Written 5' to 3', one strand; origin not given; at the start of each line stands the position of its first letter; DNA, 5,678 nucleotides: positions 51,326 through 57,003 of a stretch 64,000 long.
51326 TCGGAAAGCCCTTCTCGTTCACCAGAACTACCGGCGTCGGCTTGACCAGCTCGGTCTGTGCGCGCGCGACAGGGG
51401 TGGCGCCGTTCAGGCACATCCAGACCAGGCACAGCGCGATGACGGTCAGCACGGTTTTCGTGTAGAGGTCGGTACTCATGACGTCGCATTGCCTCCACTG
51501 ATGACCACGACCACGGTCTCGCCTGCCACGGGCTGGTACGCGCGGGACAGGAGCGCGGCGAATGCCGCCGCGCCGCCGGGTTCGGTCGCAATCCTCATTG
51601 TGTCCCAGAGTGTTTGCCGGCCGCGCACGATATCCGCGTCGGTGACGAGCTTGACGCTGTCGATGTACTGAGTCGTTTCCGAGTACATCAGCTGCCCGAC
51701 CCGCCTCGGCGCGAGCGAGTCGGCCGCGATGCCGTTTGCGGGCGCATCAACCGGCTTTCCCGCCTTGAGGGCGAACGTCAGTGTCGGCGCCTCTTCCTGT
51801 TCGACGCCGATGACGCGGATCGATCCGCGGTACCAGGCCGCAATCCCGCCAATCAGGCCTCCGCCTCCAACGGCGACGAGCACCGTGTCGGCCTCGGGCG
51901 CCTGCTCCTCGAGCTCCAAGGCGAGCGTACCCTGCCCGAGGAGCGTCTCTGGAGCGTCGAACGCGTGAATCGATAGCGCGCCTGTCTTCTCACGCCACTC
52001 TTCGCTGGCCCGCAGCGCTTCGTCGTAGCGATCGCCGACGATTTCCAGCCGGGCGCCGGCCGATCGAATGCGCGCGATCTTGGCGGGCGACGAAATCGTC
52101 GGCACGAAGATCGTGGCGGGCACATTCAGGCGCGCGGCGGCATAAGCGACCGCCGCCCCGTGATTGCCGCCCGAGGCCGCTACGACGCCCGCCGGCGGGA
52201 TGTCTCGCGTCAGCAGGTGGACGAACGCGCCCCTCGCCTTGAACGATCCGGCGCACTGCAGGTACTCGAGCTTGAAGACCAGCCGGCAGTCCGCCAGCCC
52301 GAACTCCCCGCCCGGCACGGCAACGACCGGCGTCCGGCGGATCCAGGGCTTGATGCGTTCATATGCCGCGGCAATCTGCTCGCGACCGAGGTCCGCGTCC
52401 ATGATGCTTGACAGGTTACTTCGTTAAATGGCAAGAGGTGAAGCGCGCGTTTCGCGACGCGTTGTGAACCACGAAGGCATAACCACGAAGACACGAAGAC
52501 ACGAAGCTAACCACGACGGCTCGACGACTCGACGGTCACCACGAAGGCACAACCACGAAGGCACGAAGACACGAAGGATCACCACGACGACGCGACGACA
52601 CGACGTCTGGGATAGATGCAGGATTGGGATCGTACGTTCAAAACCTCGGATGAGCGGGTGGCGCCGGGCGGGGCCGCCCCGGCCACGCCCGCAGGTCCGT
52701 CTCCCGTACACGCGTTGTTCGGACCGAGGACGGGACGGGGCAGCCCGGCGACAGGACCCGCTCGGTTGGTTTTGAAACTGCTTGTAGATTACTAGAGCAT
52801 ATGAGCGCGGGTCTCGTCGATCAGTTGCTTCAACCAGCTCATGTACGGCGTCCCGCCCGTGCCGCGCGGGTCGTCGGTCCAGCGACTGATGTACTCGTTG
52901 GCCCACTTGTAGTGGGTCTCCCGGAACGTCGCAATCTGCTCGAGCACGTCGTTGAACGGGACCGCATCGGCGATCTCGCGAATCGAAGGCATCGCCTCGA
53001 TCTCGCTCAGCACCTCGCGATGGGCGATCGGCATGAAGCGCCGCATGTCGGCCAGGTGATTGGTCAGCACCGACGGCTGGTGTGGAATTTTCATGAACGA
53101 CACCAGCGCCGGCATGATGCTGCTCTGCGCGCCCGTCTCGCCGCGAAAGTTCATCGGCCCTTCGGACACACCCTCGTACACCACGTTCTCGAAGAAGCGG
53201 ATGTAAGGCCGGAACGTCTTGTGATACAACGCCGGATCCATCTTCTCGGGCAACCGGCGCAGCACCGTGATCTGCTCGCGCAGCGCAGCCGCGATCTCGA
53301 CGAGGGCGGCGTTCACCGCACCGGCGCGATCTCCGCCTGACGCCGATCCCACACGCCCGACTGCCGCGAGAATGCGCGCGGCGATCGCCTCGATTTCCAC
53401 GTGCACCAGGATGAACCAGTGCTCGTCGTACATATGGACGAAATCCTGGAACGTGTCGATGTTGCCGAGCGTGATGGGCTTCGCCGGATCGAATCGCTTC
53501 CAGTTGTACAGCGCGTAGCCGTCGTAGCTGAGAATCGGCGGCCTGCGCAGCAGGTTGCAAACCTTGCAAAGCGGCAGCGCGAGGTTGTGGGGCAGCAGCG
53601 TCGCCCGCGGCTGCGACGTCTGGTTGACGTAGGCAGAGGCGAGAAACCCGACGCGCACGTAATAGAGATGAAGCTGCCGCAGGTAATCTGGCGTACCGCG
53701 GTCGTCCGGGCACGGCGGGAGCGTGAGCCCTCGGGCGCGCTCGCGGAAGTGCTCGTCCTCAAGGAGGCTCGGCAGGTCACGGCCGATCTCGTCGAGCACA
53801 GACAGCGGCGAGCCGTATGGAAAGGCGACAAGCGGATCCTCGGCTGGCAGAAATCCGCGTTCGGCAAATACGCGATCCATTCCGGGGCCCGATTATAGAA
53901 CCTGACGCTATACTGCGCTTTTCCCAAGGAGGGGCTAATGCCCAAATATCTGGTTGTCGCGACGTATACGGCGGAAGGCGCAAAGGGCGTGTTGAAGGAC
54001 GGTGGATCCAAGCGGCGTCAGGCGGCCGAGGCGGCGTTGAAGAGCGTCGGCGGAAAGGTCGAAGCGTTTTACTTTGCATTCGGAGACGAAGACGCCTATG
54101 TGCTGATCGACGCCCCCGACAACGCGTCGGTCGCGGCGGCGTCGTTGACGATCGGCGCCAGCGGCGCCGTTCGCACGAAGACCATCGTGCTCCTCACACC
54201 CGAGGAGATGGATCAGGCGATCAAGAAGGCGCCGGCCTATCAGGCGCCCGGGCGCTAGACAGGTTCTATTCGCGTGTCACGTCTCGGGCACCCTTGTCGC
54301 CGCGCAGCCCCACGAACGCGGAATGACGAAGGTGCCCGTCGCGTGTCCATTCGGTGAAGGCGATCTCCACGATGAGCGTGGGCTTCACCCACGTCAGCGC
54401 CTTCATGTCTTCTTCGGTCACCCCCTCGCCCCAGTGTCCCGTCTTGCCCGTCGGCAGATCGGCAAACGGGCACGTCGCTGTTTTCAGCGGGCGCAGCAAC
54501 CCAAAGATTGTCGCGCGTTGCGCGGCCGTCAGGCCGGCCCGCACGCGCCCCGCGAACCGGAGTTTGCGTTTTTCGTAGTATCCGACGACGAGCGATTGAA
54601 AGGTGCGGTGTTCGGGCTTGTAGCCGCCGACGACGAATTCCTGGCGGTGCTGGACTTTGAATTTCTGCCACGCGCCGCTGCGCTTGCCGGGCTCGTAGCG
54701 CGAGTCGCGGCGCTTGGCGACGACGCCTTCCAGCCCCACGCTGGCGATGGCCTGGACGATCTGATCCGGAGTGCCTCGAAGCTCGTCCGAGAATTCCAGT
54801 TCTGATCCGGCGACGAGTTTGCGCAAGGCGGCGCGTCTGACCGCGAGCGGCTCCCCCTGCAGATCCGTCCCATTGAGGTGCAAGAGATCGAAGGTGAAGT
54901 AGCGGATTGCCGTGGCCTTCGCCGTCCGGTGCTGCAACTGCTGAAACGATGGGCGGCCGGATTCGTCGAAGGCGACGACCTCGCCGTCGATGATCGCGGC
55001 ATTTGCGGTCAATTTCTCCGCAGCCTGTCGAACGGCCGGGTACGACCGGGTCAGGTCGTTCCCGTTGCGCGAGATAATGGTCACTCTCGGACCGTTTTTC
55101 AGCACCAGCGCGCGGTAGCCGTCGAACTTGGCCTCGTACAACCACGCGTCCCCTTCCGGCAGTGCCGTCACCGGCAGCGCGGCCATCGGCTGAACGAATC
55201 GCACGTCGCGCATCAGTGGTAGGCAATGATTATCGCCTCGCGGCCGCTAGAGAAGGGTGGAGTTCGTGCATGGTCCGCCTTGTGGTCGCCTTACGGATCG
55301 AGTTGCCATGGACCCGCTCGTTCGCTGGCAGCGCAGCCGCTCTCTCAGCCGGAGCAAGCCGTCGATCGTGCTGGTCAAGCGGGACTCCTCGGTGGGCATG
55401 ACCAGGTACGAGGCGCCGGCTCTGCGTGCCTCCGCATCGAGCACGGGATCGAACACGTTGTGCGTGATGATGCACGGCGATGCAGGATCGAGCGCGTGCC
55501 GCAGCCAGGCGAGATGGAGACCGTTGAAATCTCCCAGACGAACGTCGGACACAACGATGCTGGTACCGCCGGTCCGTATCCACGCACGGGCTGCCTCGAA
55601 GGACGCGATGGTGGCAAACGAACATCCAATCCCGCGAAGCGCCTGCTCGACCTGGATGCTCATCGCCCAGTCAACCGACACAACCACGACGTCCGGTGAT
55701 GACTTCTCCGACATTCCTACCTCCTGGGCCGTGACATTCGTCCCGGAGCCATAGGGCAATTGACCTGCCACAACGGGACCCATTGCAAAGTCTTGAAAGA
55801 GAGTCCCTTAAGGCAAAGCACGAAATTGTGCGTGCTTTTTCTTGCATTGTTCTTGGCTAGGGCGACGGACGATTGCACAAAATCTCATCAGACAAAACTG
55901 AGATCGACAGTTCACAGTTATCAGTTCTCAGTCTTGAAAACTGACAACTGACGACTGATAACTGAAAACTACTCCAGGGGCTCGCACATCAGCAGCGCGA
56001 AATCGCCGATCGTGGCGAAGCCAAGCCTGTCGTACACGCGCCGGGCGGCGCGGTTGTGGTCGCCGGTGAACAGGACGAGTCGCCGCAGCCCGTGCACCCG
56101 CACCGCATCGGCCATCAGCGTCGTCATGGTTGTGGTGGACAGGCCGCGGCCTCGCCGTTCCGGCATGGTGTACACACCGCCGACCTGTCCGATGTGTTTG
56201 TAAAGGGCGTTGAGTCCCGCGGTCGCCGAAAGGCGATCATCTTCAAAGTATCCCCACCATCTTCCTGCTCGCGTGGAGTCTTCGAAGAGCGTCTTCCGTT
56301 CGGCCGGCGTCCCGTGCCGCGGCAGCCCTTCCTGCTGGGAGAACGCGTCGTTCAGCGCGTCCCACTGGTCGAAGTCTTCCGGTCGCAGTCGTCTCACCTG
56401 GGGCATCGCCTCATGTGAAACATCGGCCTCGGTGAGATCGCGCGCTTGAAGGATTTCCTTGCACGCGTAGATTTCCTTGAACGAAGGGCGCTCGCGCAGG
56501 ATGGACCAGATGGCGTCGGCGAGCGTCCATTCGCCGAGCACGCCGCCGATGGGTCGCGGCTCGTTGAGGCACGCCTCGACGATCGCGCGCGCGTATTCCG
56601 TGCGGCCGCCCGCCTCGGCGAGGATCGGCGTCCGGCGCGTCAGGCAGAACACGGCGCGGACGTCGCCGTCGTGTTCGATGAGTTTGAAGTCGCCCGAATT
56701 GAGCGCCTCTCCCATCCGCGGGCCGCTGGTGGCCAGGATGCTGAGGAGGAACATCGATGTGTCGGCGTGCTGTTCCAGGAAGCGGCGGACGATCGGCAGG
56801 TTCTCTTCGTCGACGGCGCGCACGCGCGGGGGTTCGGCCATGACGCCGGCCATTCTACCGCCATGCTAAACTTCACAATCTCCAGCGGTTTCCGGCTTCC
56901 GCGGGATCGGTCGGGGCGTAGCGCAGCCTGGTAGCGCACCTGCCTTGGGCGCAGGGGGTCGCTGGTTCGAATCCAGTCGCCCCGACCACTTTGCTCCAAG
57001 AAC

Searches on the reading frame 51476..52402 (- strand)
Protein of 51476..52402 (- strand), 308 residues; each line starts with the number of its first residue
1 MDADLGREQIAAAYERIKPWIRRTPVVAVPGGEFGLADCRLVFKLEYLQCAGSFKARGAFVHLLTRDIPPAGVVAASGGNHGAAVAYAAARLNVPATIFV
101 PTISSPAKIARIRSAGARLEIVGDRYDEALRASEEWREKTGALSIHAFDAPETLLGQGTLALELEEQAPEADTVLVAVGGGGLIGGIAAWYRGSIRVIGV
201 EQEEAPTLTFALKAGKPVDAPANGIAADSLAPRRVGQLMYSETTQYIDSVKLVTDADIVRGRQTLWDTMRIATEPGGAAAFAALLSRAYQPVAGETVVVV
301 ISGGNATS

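Call 36: search_protein_families(library=pfam, max_evalue=0.00001, proteins=[window:51476-52402:-])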
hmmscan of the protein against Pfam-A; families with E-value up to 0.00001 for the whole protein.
window:51476-52402:- (308 aa): 1 family
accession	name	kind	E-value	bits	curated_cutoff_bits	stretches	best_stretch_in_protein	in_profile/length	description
PF00291.31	PALP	-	3.4e-66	224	35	1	18-303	2-295/295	Pyridoxal-phosphate dependent enzyme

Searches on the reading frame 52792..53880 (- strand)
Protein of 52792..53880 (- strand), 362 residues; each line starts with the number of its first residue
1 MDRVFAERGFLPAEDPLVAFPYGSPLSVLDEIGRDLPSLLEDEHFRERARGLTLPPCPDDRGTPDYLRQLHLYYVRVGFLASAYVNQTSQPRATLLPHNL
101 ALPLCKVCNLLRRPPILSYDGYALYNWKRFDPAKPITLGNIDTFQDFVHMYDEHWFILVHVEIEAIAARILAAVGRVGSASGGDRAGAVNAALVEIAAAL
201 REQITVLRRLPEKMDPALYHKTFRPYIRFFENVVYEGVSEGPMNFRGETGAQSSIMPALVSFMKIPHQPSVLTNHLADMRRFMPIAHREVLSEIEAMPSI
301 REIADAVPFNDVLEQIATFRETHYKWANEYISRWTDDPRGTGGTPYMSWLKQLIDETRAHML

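Call 36: search_protein_families(library=pfam, max_evalue=0.00001, proteins=[window:52792-53880:-])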
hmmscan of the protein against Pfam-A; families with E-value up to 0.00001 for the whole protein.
window:52792-53880:- (362 aa): 1 family
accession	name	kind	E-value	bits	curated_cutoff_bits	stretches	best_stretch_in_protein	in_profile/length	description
PF01231.23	IDO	-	3.5e-56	191.2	26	1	4-331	7-357/412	Indoleamine 2,3-dioxygenase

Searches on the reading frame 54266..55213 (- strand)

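Call 7: search_protein_families(library=pfam, proteins=[window:54266-55213:-], max_evalue=0.01)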
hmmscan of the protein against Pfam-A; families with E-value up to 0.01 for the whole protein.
window:54266-55213:- (315 aa): 4 families
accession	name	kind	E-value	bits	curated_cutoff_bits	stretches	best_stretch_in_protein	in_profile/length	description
PF01068.26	DNA_ligase_A_M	-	7.4e-35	120.9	26.2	1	21-186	19-204/204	ATP dependent DNA ligase domain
PF04679.21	DNA_ligase_A_C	-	6.7e-23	81.4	27.5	1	203-307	3-94/94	ATP dependent DNA ligase C terminal region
PF01331.24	mRNA_cap_enzyme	-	4.3e-05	23.9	29.6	1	29-135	23-122/194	mRNA capping enzyme, catalytic domain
PF09414.15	RNA_ligase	-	0.00024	21.8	27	1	24-184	3-169/171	RNA ligase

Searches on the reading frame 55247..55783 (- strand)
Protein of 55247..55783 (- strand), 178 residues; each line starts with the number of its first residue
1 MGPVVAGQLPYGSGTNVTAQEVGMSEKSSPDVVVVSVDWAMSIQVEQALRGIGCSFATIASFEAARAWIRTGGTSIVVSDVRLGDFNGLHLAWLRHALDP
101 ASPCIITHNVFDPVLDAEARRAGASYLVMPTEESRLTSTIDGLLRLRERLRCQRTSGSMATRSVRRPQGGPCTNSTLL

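Call 7: search_protein_families(library=pfam, proteins=[window:55247-55783:-], max_evalue=0.01)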
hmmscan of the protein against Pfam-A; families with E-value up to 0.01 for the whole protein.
window:55247-55783:- (178 aa): 1 family
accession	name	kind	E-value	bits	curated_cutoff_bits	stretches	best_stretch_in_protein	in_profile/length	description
PF00072.30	Response_reg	-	2.3e-05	25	30.2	1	38-139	7-109/111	Response regulator receiver domain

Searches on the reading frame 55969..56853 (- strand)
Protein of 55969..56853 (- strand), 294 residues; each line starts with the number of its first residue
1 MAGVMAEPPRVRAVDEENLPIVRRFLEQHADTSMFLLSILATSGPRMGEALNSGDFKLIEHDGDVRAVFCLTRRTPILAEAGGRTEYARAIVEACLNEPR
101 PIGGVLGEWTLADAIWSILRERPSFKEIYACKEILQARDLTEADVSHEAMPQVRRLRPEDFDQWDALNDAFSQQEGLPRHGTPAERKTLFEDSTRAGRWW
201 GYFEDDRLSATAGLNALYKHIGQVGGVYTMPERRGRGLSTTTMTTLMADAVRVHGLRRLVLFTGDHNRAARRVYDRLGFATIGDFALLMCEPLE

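Call 7: search_protein_families(library=pfam, proteins=[window:55969-56853:-], max_evalue=0.01)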
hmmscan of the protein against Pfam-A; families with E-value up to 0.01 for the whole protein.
window:55969-56853:- (294 aa): 7 families
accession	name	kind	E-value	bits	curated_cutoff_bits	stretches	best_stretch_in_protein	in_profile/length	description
PF00583.31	Acetyltransf_1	-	2.9e-15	57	20.7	1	182-279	18-116/116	Acetyltransferase (GNAT) family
PF13527.13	Acetyltransf_9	-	1.6e-08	35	25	1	152-280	1-125/127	Acetyltransferase (GNAT) domain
PF08445.16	FR47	-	5.7e-08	33.1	22.1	1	204-282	6-80/86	FR47-like protein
PF13302.13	Acetyltransf_3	-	8.3e-08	33.5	25.4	1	153-279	4-137/138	Acetyltransferase (GNAT) domain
PF13508.13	Acetyltransf_7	-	5.5e-06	27.1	27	1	198-280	4-83/84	Acetyltransferase (GNAT) domain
PF13673.13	Acetyltransf_10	-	0.0048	17.3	23.6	1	200-283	34-111/128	Acetyltransferase (GNAT) domain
PF13523.12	Acetyltransf_8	-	0.0063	16.6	27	0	231-285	89-143/145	Acetyltransferase (GNAT) domain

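Call 8: search_protein_families(library=ncbifam, proteins=[window:55969-56853:-], max_evalue=0.01)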
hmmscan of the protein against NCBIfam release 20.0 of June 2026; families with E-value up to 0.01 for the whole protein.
window:55969-56853:- (294 aa): 6 families
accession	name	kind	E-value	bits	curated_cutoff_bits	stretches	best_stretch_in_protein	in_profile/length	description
NF040503.1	resist_ArsN1a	equivalog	4.5e-07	29.7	170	1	217-285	73-139/159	arsinothricin resistance N-acetyltransferase ArsN1 family A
TIGR03448.1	mycothiol_MshD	equivalog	3e-05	23.5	163.1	1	221-282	228-288/294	mycothiol synthase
NF000225.3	AAC_6p_Strep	exception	0.0011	19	250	1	227-283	72-128/156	aminoglycoside 6'-N-acetyltransferase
NF005921.0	PRK07922.1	equivalog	0.0014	18.3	180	0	148-281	4-125/170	amino-acid N-acetyltransferase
TIGR01575.1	rimI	equivalog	0.0018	18.4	86.4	1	217-283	51-116/132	ribosomal protein S18-alanine N-acetyltransferase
NF011709.0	PRK15130.1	equivalog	0.0089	15.9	218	0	229-284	90-145/186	spermidine N1-acetyltransferase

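Call 9: find_encoding_contigs(protein=window:55969-56853:-, flank=10000, max_places=10)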
Protein window:55969-56853:- (294 aa): no gene with exactly this product is on record in the collection.

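Call 11: find_related_loci(query=window:55969-56853:-, collection=genome_contigs, flank=10000)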
Query window:55969-56853:- (294 aa) in genome_contigs; peptide patterns used: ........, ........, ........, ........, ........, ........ (x = any residue, [..] = any of these).
35 stretches matched a pattern; 7 encode a relative of the query (tblastn E <= 1e-3); 7 distinct loci.
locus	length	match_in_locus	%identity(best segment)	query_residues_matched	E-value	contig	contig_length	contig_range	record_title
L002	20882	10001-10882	93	1-294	0e+0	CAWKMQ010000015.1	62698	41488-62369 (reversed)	MAG: Vicinamibacterales bacterium isolate MFD03066.bin.2.29 genome assembly, contig: contig_29623, whole genome shotgun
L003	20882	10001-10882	89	1-294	9e-179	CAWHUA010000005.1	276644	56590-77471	MAG: Vicinamibacterales bacterium isolate MFD05747.bin.1.108 genome assembly, contig: contig_3389, whole genome shotgun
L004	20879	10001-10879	89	1-293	4e-175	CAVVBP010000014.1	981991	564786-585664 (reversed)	MAG: Vicinamibacterales bacterium isolate MFD02809.bin.1.263 genome assembly, contig: contig_91764, whole genome shotgun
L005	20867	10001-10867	65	1-293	2e-125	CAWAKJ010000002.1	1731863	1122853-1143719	MAG: Vicinamibacterales bacterium isolate MFD02360.bin.1.271 genome assembly, contig: contig_3117, whole genome shotgun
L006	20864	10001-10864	66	5-293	1e-123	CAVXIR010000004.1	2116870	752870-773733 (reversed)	MAG: Vicinamibacterales bacterium isolate MFD09212.bin.1.252 genome assembly, contig: contig_3581, whole genome shotgun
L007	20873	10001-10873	62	1-293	7e-116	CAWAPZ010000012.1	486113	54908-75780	MAG: Vicinamibacterales bacterium isolate MFD02840.bin.2.176 genome assembly, contig: contig_40429, whole genome shotgun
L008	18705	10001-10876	64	1-293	1e-122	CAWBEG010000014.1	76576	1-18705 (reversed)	MAG: Vicinamibacterales bacterium isolate MFD04850.bin.2.140 genome assembly, contig: contig_39763, whole genome shotgun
